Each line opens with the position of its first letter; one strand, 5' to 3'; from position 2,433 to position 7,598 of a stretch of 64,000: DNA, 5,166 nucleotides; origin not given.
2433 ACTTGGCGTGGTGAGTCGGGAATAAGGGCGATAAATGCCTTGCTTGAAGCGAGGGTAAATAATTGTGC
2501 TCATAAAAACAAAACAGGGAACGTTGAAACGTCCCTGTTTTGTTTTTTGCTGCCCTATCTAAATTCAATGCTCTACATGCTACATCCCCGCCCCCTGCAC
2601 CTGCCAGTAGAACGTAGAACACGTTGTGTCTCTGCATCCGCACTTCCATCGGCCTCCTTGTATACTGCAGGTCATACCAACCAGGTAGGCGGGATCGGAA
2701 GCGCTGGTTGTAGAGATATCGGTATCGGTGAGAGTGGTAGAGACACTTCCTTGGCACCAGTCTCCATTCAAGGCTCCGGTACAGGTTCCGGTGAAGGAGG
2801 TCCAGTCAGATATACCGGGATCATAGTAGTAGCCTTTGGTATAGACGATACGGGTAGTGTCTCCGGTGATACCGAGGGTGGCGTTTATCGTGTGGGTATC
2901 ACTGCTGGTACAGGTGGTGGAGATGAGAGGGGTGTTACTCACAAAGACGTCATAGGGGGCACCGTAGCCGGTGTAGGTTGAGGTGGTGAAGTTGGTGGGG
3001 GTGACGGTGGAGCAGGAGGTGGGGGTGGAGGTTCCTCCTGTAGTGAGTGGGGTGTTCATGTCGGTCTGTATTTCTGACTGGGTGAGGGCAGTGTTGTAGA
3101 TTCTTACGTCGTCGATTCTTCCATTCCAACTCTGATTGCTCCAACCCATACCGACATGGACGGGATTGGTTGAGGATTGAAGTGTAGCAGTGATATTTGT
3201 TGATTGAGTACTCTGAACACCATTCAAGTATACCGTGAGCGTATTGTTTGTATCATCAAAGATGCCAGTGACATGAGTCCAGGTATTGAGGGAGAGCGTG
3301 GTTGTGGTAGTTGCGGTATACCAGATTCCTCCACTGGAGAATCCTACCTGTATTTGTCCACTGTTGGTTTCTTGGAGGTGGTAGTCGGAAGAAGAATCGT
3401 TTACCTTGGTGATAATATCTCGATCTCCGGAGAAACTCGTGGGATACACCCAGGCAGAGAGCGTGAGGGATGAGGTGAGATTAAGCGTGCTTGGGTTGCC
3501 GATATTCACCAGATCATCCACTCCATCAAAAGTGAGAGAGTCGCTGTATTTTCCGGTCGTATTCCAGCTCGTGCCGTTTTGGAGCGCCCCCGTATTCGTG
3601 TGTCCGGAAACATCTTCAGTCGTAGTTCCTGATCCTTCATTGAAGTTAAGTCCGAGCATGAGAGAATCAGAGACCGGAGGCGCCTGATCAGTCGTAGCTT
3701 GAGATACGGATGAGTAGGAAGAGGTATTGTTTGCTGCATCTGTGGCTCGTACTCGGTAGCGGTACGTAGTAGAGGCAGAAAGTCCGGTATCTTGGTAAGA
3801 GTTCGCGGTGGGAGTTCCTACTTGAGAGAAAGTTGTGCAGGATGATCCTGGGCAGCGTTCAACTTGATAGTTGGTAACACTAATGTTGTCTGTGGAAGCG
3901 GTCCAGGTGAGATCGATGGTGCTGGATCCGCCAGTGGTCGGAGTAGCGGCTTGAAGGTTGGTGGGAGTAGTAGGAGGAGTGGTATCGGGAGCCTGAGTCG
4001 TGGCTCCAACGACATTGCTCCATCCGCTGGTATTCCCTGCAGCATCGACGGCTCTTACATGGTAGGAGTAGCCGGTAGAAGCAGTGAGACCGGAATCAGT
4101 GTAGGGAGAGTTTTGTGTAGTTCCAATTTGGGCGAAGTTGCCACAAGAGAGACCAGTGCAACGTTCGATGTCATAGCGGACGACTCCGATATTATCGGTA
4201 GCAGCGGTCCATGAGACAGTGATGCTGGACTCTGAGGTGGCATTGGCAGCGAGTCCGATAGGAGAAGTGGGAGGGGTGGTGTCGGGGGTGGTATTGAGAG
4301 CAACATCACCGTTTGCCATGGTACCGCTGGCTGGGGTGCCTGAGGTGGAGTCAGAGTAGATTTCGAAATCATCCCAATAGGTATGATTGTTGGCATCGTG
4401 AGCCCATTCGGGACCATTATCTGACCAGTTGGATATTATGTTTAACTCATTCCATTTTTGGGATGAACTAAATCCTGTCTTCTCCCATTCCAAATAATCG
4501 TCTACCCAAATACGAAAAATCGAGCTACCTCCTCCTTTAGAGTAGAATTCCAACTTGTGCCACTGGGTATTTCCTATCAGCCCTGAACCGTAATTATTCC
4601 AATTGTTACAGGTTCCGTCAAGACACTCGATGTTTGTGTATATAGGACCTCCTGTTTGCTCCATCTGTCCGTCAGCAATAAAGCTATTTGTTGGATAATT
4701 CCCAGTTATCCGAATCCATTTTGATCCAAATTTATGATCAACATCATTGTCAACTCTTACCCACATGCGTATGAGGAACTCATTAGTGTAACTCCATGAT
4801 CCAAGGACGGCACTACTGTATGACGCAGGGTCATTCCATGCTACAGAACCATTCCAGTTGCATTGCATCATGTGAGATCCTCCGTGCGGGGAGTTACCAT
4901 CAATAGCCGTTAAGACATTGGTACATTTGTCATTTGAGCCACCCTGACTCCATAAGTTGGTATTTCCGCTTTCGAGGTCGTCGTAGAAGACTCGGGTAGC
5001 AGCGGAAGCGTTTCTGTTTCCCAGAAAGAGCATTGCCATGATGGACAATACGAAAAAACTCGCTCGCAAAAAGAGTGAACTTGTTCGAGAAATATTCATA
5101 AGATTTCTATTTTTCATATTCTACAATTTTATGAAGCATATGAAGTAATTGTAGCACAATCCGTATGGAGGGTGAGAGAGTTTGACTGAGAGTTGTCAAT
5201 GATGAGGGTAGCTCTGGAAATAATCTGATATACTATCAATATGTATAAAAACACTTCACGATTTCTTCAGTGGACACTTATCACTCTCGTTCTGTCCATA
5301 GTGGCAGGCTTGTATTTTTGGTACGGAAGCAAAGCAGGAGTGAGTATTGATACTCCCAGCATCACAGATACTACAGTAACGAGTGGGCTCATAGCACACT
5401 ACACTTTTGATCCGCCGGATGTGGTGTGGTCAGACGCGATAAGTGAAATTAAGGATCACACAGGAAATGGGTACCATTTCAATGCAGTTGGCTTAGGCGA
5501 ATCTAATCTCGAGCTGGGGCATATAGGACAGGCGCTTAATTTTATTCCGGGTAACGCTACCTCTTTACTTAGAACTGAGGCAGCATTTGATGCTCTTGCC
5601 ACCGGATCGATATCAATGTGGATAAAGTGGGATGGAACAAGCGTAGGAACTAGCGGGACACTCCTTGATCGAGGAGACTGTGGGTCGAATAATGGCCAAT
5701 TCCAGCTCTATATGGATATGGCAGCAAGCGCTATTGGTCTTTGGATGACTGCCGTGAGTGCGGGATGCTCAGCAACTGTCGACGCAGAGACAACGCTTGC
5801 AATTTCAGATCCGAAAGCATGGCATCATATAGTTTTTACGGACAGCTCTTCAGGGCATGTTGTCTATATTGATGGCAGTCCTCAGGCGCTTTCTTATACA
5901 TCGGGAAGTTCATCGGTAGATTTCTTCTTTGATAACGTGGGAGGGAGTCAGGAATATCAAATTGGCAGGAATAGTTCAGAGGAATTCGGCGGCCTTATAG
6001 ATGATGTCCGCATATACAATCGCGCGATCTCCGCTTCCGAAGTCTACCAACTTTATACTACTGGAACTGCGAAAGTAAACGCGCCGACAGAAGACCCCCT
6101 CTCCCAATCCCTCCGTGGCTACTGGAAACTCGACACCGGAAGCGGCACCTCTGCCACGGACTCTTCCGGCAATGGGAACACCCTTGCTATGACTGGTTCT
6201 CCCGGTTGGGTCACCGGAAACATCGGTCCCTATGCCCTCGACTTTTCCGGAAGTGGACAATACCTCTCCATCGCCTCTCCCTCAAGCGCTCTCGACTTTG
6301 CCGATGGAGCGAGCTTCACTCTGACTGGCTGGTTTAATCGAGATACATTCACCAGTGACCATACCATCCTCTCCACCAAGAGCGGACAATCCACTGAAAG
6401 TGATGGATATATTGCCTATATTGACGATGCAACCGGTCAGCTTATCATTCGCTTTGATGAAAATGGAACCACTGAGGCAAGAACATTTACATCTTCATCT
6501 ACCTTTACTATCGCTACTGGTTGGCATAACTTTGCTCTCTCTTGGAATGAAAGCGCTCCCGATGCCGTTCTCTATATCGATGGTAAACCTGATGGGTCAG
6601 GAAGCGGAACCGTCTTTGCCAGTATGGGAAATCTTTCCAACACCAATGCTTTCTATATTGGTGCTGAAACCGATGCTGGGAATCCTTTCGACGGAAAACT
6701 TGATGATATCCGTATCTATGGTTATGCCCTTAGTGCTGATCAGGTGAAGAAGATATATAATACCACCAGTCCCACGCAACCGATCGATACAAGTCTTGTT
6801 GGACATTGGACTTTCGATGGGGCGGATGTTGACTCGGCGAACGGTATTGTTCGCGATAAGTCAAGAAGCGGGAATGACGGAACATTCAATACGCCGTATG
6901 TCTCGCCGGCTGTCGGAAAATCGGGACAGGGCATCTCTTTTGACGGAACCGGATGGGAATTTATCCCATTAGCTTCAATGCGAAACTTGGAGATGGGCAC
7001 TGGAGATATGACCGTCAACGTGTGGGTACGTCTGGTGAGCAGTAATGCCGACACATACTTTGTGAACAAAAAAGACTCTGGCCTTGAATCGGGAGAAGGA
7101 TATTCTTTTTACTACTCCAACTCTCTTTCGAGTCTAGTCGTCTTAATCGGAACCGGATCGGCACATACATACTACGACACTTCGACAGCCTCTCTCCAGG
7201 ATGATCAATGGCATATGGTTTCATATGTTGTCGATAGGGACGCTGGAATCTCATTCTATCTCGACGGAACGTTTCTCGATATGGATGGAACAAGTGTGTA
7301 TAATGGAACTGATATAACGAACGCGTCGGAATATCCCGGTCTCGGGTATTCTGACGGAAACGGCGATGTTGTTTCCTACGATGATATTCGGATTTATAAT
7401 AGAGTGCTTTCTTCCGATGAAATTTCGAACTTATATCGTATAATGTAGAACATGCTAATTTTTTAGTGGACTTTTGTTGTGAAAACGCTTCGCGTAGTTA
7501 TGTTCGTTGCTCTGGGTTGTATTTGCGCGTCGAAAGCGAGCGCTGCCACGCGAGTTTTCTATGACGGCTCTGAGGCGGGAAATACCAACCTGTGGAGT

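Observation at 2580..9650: ~450-bp, ~97%-identical inverted repeat encodes the C-terminal Cys-rich domain of two otherwise divergent surface proteins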

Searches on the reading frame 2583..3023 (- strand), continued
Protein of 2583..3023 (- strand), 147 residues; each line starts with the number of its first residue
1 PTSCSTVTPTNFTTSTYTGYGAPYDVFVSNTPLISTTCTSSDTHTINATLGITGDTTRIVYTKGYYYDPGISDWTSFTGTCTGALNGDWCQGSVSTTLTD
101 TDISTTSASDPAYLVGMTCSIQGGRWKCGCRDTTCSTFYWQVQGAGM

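Call 64: search_protein_families(library=ncbifam, proteins=[P0044, P0045, P0048, P0068, P0099, P0054, P0071, P0008, window:2583-3023:-], max_evalue=1)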
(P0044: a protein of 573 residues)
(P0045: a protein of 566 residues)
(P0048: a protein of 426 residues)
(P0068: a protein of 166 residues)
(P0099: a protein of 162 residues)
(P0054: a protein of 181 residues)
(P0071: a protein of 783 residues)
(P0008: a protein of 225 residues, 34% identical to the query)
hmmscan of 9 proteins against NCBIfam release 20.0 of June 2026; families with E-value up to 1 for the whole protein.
P0044 (573 aa): 3 families
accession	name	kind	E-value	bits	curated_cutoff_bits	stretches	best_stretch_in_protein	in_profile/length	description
NF041518.1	choice_anch_Q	domain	3e-09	37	25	1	534-572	15-56/58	choice-of-anchor Q domain-containing protein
NF009282.1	PRK12642.1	equivalog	0.011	15.1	242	1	350-400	52-101/239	flagellar basal-body rod protein FlgF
NF009332.0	PRK12690.1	equivalog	0.018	14.4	288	1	347-394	51-97/239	flagellar hook-basal body complex protein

P0045 (566 aa): 0 families

P0048 (426 aa): 0 families

P0068 (166 aa): 1 family
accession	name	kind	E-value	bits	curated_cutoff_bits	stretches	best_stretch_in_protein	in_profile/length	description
NF038244.1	pheromon_TrpTrp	equivalog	0.33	11.4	29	1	1-23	1-23/32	quorum-sensing system DWW-type pheromone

P0099 (162 aa): 0 families

P0054 (181 aa): 0 families

P0071 (783 aa): 0 families

P0008 (225 aa): 0 families

window:2583-3023:- (147 aa): 0 families

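Call 68: find_related_loci(query=A2, collection=metagenome_contigs, flank=10000)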
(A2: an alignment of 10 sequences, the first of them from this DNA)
Query A2 (147 aa) in metagenome_contigs; peptide patterns used: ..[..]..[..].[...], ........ (x = any residue, [..] = any of these).
131 stretches matched a pattern; 30 encode a relative of the query (tblastn E <= 1e-3); 30 distinct loci.
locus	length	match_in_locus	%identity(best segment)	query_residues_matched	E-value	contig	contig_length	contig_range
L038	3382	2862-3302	80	1-147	8e-80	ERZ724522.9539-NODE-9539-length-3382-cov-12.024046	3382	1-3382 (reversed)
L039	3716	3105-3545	80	1-147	9e-79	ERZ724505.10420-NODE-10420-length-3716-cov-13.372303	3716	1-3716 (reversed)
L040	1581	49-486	81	2-147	1e-81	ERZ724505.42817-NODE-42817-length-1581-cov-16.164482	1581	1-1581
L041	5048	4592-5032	71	1-147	2e-70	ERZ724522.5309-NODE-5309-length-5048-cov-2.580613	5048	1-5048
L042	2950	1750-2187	68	2-147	4e-68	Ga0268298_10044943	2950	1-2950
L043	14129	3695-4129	71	1-147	3e-67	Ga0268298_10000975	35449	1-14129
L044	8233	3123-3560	68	2-147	3e-66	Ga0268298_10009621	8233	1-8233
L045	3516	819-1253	66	3-147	6e-66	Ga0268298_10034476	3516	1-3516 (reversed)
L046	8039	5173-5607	66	3-147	1e-65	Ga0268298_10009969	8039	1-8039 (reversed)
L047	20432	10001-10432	71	2-147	1e-65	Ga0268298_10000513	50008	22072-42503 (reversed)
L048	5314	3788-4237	65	1-147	2e-65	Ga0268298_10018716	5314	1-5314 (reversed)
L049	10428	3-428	71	4-147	3e-65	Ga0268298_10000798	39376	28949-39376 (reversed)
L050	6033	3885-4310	67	4-147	3e-64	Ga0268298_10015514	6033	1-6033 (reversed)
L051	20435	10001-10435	68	1-147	5e-64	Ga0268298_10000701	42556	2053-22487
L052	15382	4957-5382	67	4-147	1e-63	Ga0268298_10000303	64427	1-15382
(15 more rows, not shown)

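Call 73: find_encoding_contigs(protein=P0138, flank=8000, max_places=2)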
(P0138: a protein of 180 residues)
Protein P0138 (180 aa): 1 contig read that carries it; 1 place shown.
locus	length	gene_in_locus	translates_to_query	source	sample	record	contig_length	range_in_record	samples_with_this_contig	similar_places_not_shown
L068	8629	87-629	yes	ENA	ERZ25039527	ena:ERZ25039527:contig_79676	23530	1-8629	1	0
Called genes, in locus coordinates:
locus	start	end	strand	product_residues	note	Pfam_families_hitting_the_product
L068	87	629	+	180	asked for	-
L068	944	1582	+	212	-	PF14099:Polysacc_lyase (weak)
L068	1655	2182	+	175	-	-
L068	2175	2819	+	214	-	PF14398:ATPgrasp_YheCD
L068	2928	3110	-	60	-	-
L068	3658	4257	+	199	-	-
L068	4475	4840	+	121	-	-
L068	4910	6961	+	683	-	PF17210:SdrD_B (weak)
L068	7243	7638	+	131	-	PF04203:Sortase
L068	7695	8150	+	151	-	-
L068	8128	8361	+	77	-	-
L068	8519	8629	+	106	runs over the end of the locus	-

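Call 74: find_encoding_contigs(protein=P0159, flank=8000, max_places=2)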
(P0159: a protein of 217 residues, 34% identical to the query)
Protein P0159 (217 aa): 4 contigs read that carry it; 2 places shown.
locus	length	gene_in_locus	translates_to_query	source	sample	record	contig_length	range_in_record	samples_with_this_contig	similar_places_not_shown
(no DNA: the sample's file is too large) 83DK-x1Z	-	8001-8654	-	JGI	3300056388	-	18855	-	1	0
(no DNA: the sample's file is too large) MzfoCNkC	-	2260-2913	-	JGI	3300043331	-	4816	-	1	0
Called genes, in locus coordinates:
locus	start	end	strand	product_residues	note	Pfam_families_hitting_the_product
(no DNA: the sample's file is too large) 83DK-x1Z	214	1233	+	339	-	PF00535:Glycos_transf_2, PF10111:Glyco_tranf_2_2, PF13641:Glyco_tranf_2_3, PF10111:Glyco_tranf_2_2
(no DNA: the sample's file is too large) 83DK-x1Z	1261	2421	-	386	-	PF01370:Epimerase, PF16363:GDP_Man_Dehyd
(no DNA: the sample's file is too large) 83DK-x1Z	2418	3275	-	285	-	PF08241:Methyltransf_11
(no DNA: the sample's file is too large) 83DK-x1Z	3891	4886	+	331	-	PF13472:Lipase_GDSL_2 (faint)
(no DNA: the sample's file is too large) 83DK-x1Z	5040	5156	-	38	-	-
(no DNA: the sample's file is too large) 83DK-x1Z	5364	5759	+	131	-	PF00072:Response_reg (weak)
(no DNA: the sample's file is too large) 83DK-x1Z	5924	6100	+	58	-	PF00196:GerE (weak)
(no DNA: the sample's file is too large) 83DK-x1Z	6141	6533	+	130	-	-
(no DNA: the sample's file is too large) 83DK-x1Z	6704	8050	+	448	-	PF01551:Peptidase_M23 (faint)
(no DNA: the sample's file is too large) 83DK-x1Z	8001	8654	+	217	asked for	-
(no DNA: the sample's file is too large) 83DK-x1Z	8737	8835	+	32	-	-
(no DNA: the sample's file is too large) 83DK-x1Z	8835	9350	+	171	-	-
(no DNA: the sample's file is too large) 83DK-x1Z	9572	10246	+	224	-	-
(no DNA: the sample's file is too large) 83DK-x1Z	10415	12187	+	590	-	PF02239:Cytochrom_D1 (faint), PF08450:SGL (faint), PF10282:Lactonase (faint), PF22494:choice_anch_I (faint), PF25174:Beta-prop_THOC3 (faint), PF01436:NHL (faint), PF01731:Arylesterase (faint), PF21783:YNCE (weak)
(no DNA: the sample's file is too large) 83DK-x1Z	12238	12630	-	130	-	PF01850:PIN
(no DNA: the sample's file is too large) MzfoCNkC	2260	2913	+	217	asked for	-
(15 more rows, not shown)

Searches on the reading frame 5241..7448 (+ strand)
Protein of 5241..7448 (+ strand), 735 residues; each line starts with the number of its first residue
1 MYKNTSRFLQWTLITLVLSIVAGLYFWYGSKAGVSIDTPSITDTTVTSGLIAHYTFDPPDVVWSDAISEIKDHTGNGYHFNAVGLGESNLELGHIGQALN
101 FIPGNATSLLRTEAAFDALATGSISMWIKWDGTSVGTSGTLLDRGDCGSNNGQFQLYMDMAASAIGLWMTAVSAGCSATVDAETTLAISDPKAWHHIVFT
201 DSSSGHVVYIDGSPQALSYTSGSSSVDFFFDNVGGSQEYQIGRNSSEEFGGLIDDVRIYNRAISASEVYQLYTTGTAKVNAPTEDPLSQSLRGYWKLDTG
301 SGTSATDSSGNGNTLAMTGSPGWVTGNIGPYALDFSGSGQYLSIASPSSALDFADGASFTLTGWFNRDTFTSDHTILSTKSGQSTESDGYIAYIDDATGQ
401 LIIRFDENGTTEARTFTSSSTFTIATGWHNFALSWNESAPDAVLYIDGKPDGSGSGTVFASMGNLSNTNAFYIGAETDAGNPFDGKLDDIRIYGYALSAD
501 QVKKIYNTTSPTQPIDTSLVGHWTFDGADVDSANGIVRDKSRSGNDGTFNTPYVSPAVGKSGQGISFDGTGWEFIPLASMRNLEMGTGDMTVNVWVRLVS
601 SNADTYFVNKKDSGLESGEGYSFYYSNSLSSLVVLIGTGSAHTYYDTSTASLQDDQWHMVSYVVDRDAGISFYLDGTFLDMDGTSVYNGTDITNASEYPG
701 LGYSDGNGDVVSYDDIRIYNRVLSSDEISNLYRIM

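Call 7: search_protein_families(library=pfam, proteins=[window:5241-7448:+], max_evalue=0.01)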
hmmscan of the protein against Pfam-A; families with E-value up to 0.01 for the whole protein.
window:5241-7448:+ (735 aa): 4 families
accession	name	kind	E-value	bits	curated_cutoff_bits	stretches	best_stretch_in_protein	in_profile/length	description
PF13385.13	Laminin_G_3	-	1.4e-59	201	27.6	3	337-503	2-151/151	Concanavalin A-like lectin/glucanases superfamily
PF02210.31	Laminin_G_2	-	8.7e-08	33.1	22.9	0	179-259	41-124/126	Laminin G domain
PF00354.24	Pentaxin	-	1.3e-07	31.9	25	0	423-510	80-171/194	Pentaxin family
PF02973.23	Sialidase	-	0.00056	19.9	26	0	223-269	131-182/189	Sialidase, N-terminal domain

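Call 8: search_protein_families(library=ncbifam, proteins=[window:5241-7448:+], max_evalue=0.01)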
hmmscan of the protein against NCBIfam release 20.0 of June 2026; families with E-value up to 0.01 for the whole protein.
window:5241-7448:+ (735 aa): 1 family
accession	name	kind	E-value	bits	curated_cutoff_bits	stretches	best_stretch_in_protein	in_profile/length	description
NF052521.1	TafC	equivalog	1.5e-23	83.5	410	3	294-509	151-363/373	TafC family fimbrial protein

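Call 50: find_encoding_contigs(protein=window:5241-7448:+, flank=10000, max_places=10)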
Protein window:5241-7448:+ (735 aa): no gene with exactly this product is on record in the collection.
